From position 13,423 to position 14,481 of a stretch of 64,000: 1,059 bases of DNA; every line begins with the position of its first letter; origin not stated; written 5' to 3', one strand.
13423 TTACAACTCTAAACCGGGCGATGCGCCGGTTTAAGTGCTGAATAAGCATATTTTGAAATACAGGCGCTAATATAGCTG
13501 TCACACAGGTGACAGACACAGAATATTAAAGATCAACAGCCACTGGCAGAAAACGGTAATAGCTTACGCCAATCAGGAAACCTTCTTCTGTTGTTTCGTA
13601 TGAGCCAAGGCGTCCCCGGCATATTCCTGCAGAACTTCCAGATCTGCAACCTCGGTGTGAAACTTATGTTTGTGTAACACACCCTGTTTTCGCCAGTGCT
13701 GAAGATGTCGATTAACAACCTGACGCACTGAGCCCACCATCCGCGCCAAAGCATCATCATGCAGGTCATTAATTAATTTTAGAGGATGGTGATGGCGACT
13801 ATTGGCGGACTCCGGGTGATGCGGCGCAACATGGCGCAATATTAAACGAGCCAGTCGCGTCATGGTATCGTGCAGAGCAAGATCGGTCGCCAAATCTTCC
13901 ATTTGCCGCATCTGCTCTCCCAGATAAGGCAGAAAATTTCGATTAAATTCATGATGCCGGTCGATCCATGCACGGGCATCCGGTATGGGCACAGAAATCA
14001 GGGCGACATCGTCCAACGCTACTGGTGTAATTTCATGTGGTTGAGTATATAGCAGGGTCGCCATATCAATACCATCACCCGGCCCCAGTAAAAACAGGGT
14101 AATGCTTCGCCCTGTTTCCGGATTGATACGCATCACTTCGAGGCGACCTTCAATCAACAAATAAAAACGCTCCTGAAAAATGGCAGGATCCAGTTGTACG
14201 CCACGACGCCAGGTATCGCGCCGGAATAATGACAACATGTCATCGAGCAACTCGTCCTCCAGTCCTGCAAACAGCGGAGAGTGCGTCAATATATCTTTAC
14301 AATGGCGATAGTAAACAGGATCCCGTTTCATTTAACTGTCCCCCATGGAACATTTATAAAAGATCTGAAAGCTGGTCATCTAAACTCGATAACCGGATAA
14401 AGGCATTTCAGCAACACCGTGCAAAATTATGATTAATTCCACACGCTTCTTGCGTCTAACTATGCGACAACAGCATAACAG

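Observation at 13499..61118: Eight intergenic copies of a 16-bp pseudo-palindrome TGTCAY-N-CAGGT-NNCA: a candidate regulon operator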

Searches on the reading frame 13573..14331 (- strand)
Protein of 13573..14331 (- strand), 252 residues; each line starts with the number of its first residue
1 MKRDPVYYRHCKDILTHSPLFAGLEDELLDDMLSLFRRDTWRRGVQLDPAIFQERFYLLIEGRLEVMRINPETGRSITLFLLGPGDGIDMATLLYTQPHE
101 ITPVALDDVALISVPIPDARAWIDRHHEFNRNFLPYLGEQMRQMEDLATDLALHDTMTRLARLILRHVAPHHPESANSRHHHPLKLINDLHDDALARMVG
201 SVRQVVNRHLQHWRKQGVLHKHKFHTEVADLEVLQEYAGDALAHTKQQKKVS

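Call 6: search_protein_families(library=pfam, proteins=[window:13573-14331:-])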
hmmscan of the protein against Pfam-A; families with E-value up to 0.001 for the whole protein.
window:13573-14331:- (252 aa): 2 families
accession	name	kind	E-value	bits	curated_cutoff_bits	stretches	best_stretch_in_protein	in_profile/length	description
PF13545.12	HTH_Crp_2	-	4.2e-09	36.7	27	1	159-237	2-70/70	Crp-like helix-turn-helix domain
PF00027.35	cNMP_binding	-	2.3e-07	31.1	27.5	1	54-125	18-88/89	Cyclic nucleotide-binding domain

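Call 8: find_encoding_contigs(protein=window:13573-14331:-, flank=10000, max_places=10)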
Protein window:13573-14331:- (252 aa): 4 contigs read that carry it; 3 places shown.
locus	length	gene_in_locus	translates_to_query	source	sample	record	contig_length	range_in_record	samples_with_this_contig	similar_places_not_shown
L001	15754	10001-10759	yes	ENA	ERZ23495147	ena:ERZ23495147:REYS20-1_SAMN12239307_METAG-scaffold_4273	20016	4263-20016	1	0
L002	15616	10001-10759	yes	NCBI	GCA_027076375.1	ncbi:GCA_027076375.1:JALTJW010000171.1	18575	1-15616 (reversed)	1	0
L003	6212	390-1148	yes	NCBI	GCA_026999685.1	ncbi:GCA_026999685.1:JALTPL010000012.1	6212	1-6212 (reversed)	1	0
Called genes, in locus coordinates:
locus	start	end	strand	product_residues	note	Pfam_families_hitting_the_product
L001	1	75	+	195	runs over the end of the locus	-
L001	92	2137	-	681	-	PF02922:CBM_48, PF00128:Alpha-amylase, PF21156:ISOA1-3_C (faint), PF21331:Isoamylase_C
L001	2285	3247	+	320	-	PF18306:LDcluster4, PF03641:Lysine_decarbox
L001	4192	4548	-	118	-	-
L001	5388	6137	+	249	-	PF01925:TauE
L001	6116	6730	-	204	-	PF09335:VTT_dom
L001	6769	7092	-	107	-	-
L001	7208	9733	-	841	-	PF11897:DUF3417, PF00343:Phosphorylase, PF28476:GlgP_C (weak)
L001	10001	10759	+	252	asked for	PF00027:cNMP_binding (weak), PF13545:HTH_Crp_2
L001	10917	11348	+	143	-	-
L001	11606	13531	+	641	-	PF02824:TGS, PF07973:tRNA_SAD, PF00587:tRNA-synt_2b, PF03129:HGTP_anticodon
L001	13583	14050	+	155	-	PF05198:IF3_N, PF00707:IF3_C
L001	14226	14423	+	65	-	PF01632:Ribosomal_L35p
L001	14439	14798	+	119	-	PF00453:Ribosomal_L20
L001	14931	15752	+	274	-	?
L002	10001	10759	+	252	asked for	PF00027:cNMP_binding (weak), PF13545:HTH_Crp_2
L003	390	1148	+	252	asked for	PF00027:cNMP_binding (weak), PF13545:HTH_Crp_2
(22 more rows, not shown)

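Call 9: find_homologous_proteins(query=window:13573-14331:-)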
Query window:13573-14331:- (252 aa): 712 proteins with E <= 0.001 among 1340 candidates; the best 120 are listed.
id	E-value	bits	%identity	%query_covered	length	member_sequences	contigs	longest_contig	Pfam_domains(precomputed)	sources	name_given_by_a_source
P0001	3.7e-166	569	99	100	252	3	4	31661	PF13545.13,PF00027.36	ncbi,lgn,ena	-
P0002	7.2e-143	493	87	100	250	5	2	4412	PF13545.13,PF00027.36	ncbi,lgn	-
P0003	2.7e-140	484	85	100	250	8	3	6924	PF13545.13,PF00027.36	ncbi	-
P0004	1.5e-139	482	85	100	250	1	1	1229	PF13545.13,PF00027.36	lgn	-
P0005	1.1e-138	479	84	100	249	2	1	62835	PF13545.13,PF00027.36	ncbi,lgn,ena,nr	ncbi:MAG TPA: Crp/Fnr family transcriptional regulator [Gammaproteobacteria bacterium]|nr:Crp/Fnr fa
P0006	3.7e-138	477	84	100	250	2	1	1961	PF13545.13,PF00027.36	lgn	-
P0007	4.8e-138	477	84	100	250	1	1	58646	PF13545.13,PF00027.36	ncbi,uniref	ncbi:hypothetical protein MNBD_GAMMA24-638 [hydrothermal vent metagenome]|uniref:Cyclic nucleotide-b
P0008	1.2e-132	459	79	100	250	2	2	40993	PF13545.13,PF00027.36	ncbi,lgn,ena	ncbi:MAG: Crp/Fnr family transcriptional regulator [Gammaproteobacteria bacterium]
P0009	8.2e-131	453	80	100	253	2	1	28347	PF13545.13,PF00027.36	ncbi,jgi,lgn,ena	-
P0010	1.2e-130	453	83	95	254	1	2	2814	PF13545.13,PF00027.36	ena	-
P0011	3.1e-130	451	79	100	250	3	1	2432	PF13545.13,PF00027.36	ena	-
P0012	2.9e-129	448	79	100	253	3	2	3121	PF13545.13,PF00027.36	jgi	-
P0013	2.9e-128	445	78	100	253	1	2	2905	PF13545.13,PF00027.36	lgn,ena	-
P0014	4.7e-128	444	78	100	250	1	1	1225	PF13545.13,PF00027.36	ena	-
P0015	7.9e-128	443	79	100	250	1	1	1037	PF13545.13,PF00027.36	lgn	-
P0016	4.0e-127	441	78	100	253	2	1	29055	PF13545.13,PF00027.36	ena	-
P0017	7.9e-127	440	78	100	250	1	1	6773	PF13545.13,PF00027.36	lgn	-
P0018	8.0e-127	440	79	100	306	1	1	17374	PF13545.13,PF00027.36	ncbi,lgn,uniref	ncbi:hypothetical protein MNBD_GAMMA13-122 [hydrothermal vent metagenome]|uniref:Cyclic nucleotide-b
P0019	7.3e-126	437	77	100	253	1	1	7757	PF13545.13,PF00027.36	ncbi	-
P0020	3.9e-125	435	76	100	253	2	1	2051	PF13545.13,PF00027.36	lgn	-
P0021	4.0e-125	435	77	100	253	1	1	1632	PF13545.13,PF00027.36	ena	-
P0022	4.1e-125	434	76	99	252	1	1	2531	PF13545.13,PF00027.36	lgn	-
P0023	8.6e-125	433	84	92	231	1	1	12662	PF13545.13,PF00027.36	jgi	jgi:CRP-like cAMP-binding protein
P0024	1.0e-124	433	76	100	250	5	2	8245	PF13545.13,PF00027.36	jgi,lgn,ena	-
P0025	1.3e-124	433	76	100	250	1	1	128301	PF13545.13,PF00027.36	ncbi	-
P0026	2.1e-124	432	77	100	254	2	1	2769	PF13545.13,PF00027.36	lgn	-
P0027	3.6e-124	431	75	100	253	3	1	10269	PF13545.13,PF00027.36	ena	-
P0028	4.8e-124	431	77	99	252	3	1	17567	PF13545.13,PF00027.36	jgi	-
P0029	1.9e-123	429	76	100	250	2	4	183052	PF13545.13,PF00027.36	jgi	-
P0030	2.3e-123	429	76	99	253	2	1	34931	PF13545.13,PF00027.36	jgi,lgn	jgi:CRP-like cAMP-binding protein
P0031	2.6e-123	429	75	100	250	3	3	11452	PF13545.13,PF00027.36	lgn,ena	-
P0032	9.3e-123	427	79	95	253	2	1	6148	PF13545.13,PF00027.36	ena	-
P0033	1.1e-122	427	76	100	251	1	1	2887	PF13545.13,PF00027.36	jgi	jgi:CRP/FNR family transcriptional regulator, cyclic AMP receptor protein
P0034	1.4e-122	426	75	99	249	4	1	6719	PF13545.13,PF00027.36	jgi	-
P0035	3.0e-122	425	75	100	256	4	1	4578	PF13545.13,PF00027.36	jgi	-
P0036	5.2e-122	424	74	100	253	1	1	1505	PF13545.13,PF00027.36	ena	-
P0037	5.7e-122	424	72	99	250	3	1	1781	PF13545.13,PF00027.36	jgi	-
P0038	6.6e-122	424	74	100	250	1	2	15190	PF13545.13,PF00027.36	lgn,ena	-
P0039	1.3e-121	423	75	100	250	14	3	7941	PF13545.13,PF00027.36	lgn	-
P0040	1.7e-121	423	79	94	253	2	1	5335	PF13545.13,PF00027.36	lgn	-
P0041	1.8e-121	423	75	99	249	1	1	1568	PF13545.13,PF00027.36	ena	-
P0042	2.8e-121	422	76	100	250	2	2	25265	PF13545.13,PF00027.36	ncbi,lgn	-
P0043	3.1e-121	422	74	99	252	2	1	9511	PF13545.13,PF00027.36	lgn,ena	-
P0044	3.7e-121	422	74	100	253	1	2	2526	PF13545.13,PF00027.36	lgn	-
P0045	3.8e-121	421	74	100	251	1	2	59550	PF13545.13,PF00027.36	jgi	-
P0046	6.8e-121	421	76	100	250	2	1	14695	PF13545.13,PF00027.36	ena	-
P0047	7.7e-121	420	75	100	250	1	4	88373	PF13545.13,PF00027.36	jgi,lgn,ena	-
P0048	1.6e-120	419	75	100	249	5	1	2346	PF13545.13,PF00027.36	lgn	-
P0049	1.7e-120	419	73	99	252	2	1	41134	PF13545.13,PF00027.36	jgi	-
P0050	1.7e-120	419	73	100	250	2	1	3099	PF13545.13,PF00027.36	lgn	-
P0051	3.3e-120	418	73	100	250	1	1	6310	PF13545.13,PF00027.36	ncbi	-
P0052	1.2e-119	417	73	98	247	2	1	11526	PF13545.13,PF00027.36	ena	-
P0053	1.4e-119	416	74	99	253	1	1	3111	PF13545.13,PF00027.36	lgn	-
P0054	1.6e-119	416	72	100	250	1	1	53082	PF13545.13,PF00027.36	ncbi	-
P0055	1.7e-119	416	75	96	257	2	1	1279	PF13545.13,PF00027.36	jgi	-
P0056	1.8e-119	416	73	100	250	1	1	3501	PF13545.13,PF00027.36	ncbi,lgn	-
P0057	2.3e-119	416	74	99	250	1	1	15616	PF13545.13,PF00027.36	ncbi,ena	-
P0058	2.4e-119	416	74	99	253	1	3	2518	PF13545.13,PF00027.36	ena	-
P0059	2.5e-119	416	74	100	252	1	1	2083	PF13545.13,PF00027.36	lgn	-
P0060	3.1e-119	415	74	98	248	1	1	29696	PF13545.13,PF00027.36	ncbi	-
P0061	4.9e-119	415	73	99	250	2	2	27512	PF13545.13,PF00027.36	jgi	-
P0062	5.6e-119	414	73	100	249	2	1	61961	PF13545.13,PF00027.36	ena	-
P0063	1.0e-118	414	71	100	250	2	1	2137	PF13545.13,PF00027.36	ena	-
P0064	1.4e-118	413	76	96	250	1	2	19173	PF13545.13,PF00027.36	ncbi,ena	-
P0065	1.6e-118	413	75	98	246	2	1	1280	PF13545.13,PF00027.36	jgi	-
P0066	1.7e-118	413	74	100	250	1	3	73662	PF13545.13,PF00027.36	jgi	-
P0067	1.9e-118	413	73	100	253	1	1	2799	PF13545.13,PF00027.36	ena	-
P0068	2.8e-118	412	71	100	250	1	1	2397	PF13545.13,PF00027.36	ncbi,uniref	ncbi:transcriptional regulator, Crp/Fnr family [hydrothermal vent metagenome]|uniref:Transcriptional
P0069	3.7e-118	412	71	100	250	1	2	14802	PF13545.13,PF00027.36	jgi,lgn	-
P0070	3.9e-118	412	71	100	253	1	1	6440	PF13545.13,PF00027.36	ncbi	-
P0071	4.1e-118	412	74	96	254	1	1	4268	PF13545.13,PF00027.36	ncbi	-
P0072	5.0e-118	411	74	100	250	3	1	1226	PF13545.13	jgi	-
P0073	6.6e-118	411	74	100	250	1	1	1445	PF13545.13,PF00027.36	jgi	-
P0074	8.5e-118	411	72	99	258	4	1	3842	PF13545.13,PF00027.36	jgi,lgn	jgi:CRP-like cAMP-binding protein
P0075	1.5e-117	410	76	98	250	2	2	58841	PF13545.13,PF00027.36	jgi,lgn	-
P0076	1.6e-117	410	73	98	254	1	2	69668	PF13545.13,PF00027.36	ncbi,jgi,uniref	ncbi:hypothetical protein MNBD_GAMMA09-259 [hydrothermal vent metagenome]|uniref:Cyclic nucleotide-b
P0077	3.8e-117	408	72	100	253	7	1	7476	PF13545.13,PF00027.36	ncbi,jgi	-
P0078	6.0e-117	408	72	99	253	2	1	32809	PF13545.13,PF00027.36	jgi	-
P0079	1.4e-116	407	72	98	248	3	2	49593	PF13545.13,PF00027.36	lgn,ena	-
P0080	1.5e-116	406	71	100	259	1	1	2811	PF13545.13,PF00027.36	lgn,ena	-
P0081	1.7e-116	406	71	100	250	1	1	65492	PF13545.13,PF00027.36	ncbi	-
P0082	3.3e-116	405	72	100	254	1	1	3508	PF13545.13,PF00027.36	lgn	-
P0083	5.9e-116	404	72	98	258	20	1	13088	PF13545.13,PF00027.36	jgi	-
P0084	1.5e-115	403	71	100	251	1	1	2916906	PF13545.13,PF00027.36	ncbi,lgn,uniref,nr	ncbi:transcriptional regulator [Thiogranum longum]|uniref:Transcriptional regulator n=1 Tax=Thiogran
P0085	1.5e-115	403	72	100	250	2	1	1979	PF13545.13,PF00027.36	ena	-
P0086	2.7e-115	402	72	99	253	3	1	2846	PF13545.13,PF00027.36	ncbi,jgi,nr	ncbi:MAG: Crp/Fnr family transcriptional regulator [Gammaproteobacteria bacterium]|nr:MAG: Crp/Fnr f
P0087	3.1e-115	402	72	100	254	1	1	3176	PF13545.13,PF00027.36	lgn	-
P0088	3.4e-115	402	71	100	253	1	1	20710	PF13545.13,PF00027.36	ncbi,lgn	-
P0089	3.7e-115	402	72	100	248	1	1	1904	PF13545.13,PF00027.36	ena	-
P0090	3.8e-115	402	71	100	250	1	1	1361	PF13545.13,PF00027.36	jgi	-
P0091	4.2e-115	402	73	96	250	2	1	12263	PF13545.13,PF00027.36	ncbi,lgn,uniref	ncbi:transcriptional regulator, Crp/Fnr family [hydrothermal vent metagenome]|uniref:Transcriptional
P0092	6.1e-115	401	75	94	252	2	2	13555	PF13545.13,PF00027.36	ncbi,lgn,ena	-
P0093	8.4e-115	401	74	94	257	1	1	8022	PF13545.13,PF00027.36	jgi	-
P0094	1.4e-114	400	72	98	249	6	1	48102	PF13545.13,PF00027.36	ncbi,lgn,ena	-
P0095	1.7e-114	400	71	100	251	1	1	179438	PF13545.13,PF00027.36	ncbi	-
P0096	1.8e-114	400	69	100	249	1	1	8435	PF13545.13,PF00027.36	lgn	-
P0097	2.2e-114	399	74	94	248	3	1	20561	PF13545.13,PF00027.36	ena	-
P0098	2.3e-114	399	70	99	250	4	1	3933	PF13545.13,PF00027.36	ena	-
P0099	4.1e-114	398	71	98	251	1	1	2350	PF13545.13,PF00027.36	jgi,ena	-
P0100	1.3e-113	397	70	98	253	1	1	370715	PF13545.13,PF00027.36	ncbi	-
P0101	1.8e-113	396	73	100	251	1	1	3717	PF13545.13,PF00027.36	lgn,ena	-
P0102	4.5e-113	395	71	98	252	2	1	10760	PF13545.13,PF00027.36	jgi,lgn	-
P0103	4.8e-113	395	73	95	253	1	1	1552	PF13545.13,PF00027.36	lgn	-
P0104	4.9e-113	395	69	99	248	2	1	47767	PF13545.13,PF00027.36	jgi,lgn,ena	-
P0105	5.6e-113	395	71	99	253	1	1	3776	PF13545.13,PF00027.36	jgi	-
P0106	6.9e-113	394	71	100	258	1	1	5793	PF13545.13,PF00027.36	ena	-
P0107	8.9e-113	394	68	100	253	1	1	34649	PF13545.13,PF00027.36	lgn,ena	-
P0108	1.7e-112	393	69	100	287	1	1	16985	PF13545.13,PF00027.36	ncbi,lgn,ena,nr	ncbi:MAG TPA: Crp/Fnr family transcriptional regulator [Gammaproteobacteria bacterium]|nr:Crp/Fnr fa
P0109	4.6e-112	392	69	100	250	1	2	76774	PF13545.13,PF00027.36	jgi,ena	-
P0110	5.0e-112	392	71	100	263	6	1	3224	PF13545.13,PF00027.36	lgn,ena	-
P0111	6.9e-112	391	71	100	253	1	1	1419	PF13545.13,PF00027.36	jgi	-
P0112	1.1e-111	391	71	98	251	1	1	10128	PF13545.13,PF00027.36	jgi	-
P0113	1.7e-111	390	69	100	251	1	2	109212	PF13545.13,PF00027.36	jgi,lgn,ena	-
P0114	4.4e-111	389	69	100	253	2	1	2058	PF13545.13,PF00027.36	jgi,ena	-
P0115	5.9e-111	388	69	99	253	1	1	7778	PF13545.13,PF00027.36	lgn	-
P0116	9.1e-111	387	70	99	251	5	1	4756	PF13545.13,PF00027.36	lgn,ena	-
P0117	1.1e-110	387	70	99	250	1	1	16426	PF13545.13,PF00027.36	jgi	-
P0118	1.2e-110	387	68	100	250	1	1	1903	PF13545.13,PF00027.36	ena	-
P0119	3.6e-110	386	69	99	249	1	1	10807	PF13545.13,PF00027.36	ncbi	-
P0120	1.6e-109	383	71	96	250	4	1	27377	PF13545.13,PF00027.36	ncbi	-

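Call 12: find_related_loci(query=A1, collection=genome_contigs, flank=10000)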
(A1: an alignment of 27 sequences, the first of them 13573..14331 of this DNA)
Query A1 (252 aa) in genome_contigs; peptide patterns used: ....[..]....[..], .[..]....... (x = any residue, [..] = any of these).
42 stretches matched a pattern; 40 encode a relative of the query (tblastn E <= 1e-3); 40 distinct loci.
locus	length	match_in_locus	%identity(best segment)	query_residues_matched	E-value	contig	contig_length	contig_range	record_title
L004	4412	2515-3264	87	1-252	4e-150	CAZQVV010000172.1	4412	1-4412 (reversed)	MAG TPA_asm: uncultured Thiohalophilus sp. isolate SRP128015_co4_59 genome assembly, contig: NODE_5319_length_4412_cov_2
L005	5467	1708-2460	84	1-252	5e-144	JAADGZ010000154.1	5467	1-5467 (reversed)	MAG: Gammaproteobacteria bacterium isolate M_MetaBat.151 contig-127_26276, whole genome shotgun sequence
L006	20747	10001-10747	86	1-251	5e-138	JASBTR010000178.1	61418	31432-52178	MAG: Gammaproteobacteria bacterium isolate BWSM_42 k141_195323, whole genome shotgun sequence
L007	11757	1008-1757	80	1-252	4e-137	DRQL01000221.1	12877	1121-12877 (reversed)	MAG TPA_asm: Gammaproteobacteria bacterium isolate HyVt-581 HyVt-581_k145_520270, whole genome shotgun sequence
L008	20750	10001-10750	79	1-252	1e-136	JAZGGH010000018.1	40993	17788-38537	MAG: Gammaproteobacteria bacterium isolate SCS4bin.9 SCS4bin.9_18, whole genome shotgun sequence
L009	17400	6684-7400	83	1-241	6e-134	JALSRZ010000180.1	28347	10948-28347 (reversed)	MAG: Thiohalobacter sp. isolate 356-308_metabat2_scaf2bin.017 356-308_scaffold_896_c1, whole genome shotgun sequence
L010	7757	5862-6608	77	1-251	1e-130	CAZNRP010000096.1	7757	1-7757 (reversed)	MAG TPA_asm: uncultured Thiohalophilus sp. isolate SRP128015_co1_353 genome assembly, contig: NODE_16104_length_7757_cov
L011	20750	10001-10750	76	1-252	2e-128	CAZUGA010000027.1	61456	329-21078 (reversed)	MAG TPA_asm: uncultured Methylococcaceae bacterium isolate binchicken_co46_509 genome assembly, contig: NODE_773_length_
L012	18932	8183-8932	76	1-252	2e-126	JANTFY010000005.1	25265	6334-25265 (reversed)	MAG: Gammaproteobacteria bacterium isolate bin10026 c_000000001507, whole genome shotgun sequence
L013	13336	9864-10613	75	1-252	3e-126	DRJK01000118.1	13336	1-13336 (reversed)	MAG TPA_asm: Gammaproteobacteria bacterium isolate HyVt-415 HyVt-415_k95_47378, whole genome shotgun sequence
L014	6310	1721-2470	73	1-252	1e-125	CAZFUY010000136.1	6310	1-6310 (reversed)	MAG TPA_asm: uncultured Thiotrichaceae bacterium isolate SRP128015_co3_148 genome assembly, contig: NODE_16369_length_63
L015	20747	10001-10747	73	1-251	5e-124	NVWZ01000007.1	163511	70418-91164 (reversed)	MAG: Thiotrichaceae bacterium isolate NORP24 Contig_source1383C_241, whole genome shotgun sequence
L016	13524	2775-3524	73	1-252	4e-123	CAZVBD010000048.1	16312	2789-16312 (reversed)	MAG TPA_asm: uncultured Thiohalobacter sp. isolate SRP128015_co1_470 genome assembly, contig: NODE_5133_length_16312_cov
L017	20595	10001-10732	73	1-246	1e-122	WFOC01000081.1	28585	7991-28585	MAG: Gammaproteobacteria bacterium isolate S012_134 k151_341927, whole genome shotgun sequence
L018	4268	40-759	74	1-241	2e-123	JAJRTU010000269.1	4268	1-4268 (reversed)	MAG: Gammaproteobacteria bacterium isolate Dive96_bin10.122 k141_3538354, whole genome shotgun sequence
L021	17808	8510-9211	74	1-238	1e-118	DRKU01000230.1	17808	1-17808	MAG TPA_asm: Gammaproteobacteria bacterium isolate HyVt-448 HyVt-448_k145_89846, whole genome shotgun sequence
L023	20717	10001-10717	70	1-241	2e-117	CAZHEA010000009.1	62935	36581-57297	MAG TPA_asm: uncultured Thiotrichaceae bacterium isolate SRP128015_co1_15 genome assembly, contig: NODE_288_length_62935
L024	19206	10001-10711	75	1-239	1e-116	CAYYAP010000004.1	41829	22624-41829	MAG TPA_asm: uncultured Thiohalobacter sp. isolate binchicken_co253_150 genome assembly, contig: NODE_337_length_41829_c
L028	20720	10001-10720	70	1-242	3e-112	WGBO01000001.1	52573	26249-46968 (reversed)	MAG: Gammaproteobacteria bacterium isolate S144_26 k151_108222, whole genome shotgun sequence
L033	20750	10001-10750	75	1-252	7e-127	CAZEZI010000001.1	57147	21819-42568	MAG TPA_asm: uncultured Thioalkalispiraceae bacterium isolate SRP128015_co3_350 genome assembly, contig: NODE_320_length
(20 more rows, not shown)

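Call 17: search_protein_families(library=ncbifam, proteins=[window:13573-14331:-], max_evalue=0.1)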
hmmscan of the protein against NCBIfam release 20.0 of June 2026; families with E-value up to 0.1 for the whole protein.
window:13573-14331:- (252 aa): 5 families
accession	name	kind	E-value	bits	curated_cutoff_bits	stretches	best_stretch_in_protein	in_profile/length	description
TIGR03697.1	NtcA_cyano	equivalog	1.5e-06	28.1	244.95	1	53-230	11-184/193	global nitrogen regulator NtcA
NF006901.0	PRK09392.1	equivalog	0.00012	21.5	211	1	16-219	10-203/236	transcriptional activator FtrB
NF008732.0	PRK11753.1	equivalog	0.0002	20.9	266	1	54-222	42-204/214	cAMP-activated global transcriptional regulator CRP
NF045989.1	TransRegFnrLRhodb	equivalog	0.026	13.8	300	1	159-241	159-238/245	transcriptional regulator FnrL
NF050815.1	TransActFtrBCaul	equivalog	0.041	13.1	300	1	18-129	14-124/251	transcriptional activator FtrB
